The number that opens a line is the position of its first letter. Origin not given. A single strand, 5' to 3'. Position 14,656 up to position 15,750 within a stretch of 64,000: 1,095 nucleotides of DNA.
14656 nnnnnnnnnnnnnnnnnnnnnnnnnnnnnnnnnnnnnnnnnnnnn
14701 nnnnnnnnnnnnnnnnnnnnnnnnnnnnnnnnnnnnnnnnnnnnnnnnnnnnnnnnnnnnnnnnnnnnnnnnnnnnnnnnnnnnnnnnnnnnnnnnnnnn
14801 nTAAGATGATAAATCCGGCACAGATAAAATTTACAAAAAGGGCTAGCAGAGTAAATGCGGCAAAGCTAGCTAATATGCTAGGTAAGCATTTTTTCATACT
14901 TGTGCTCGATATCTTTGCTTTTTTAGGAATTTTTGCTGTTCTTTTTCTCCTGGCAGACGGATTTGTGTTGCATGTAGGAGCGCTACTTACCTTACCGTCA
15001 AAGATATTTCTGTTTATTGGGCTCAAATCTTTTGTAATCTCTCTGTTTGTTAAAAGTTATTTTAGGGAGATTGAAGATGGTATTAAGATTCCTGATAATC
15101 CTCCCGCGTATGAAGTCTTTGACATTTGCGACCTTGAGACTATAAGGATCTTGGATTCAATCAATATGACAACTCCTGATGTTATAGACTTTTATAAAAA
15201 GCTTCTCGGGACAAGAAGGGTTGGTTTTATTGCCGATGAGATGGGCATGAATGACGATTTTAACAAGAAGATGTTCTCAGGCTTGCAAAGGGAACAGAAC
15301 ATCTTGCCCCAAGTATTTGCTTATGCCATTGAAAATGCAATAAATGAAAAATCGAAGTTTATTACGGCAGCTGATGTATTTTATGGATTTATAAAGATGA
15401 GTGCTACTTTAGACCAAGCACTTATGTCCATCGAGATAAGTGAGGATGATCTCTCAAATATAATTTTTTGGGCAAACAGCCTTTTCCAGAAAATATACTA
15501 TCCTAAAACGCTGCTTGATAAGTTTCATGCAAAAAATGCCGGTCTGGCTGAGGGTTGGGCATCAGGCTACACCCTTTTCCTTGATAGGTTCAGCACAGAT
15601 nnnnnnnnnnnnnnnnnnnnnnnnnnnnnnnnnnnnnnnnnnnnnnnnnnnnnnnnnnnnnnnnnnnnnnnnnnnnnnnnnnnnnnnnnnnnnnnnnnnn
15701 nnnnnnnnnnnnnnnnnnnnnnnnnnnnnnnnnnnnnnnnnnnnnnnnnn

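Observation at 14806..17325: Clp-family ATPase with degenerate D1 Walker B, no M-domain, no ClpP-docking loop and a TM anchor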

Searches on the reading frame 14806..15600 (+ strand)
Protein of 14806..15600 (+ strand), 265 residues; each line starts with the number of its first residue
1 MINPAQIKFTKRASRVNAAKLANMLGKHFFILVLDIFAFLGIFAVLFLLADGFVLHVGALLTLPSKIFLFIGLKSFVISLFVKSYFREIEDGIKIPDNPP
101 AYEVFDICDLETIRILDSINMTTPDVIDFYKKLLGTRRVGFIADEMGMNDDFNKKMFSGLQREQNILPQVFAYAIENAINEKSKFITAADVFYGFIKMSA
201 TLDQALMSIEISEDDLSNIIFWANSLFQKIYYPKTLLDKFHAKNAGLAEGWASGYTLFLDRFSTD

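Call 31: search_protein_representatives(protein=window:14806-15600:+)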
Query: 265 residues. Proteins with E-value up to 0.001 (for the whole library): 35; up to 1e-10: 9; up to 1e-30: 2. The best 35 are listed.
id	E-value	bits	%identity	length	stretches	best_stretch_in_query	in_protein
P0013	1.5e-58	214.7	40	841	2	1-265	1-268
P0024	2.7e-31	125.4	33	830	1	5-265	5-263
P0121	5.1e-28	114.7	36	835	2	34-265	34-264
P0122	6.2e-28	114.4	32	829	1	6-265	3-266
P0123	4.1e-25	105.2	32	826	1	15-263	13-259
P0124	3.6e-23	98.8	32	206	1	69-265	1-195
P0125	8.6e-23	97.6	29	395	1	8-265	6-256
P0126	1.9e-17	80.1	26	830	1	18-264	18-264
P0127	3.0e-17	79.5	28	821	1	7-263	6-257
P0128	2.2e-10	56.9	26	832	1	33-265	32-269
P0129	1.1e-09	54.6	30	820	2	128-265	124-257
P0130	1.2e-09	54.5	27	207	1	14-195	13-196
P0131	1.6e-09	54.1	29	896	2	48-265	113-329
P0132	1.9e-08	50.6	35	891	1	125-265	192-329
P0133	7.3e-08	48.7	27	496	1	7-265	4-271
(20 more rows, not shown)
